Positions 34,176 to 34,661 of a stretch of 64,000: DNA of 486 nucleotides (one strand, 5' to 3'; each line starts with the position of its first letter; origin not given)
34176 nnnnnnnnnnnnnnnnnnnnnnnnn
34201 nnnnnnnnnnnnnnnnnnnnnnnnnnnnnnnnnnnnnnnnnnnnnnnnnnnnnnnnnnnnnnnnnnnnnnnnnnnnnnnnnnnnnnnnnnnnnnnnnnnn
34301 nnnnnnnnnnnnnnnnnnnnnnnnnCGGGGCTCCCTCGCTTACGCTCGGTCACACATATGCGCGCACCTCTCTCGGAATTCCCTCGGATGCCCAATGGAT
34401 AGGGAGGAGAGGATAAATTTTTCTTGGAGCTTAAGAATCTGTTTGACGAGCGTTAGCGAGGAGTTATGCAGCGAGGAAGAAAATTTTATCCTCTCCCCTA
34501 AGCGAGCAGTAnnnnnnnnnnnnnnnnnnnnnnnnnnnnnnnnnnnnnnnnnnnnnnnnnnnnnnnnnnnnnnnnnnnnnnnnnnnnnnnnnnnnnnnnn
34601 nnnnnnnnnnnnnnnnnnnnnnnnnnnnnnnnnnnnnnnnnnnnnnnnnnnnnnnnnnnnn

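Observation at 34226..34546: Intergenic element of about 320 nt with multiple nested and interleaved inverted repeats between uvrC and iclR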

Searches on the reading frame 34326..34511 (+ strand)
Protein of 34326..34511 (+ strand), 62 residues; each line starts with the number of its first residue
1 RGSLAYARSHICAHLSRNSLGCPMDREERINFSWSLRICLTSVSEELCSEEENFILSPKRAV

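Call 31: search_protein_families(library=pfam, max_evalue=1, proteins=[window:34326-34511:+])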
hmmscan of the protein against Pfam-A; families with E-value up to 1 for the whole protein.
seq(62 aa): 1 family
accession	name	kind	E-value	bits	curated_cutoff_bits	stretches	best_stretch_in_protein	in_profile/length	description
PF05460.18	ORC6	-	0.0053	17.5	22.2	1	4-31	38-65/89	Origin recognition complex subunit 6 (ORC6)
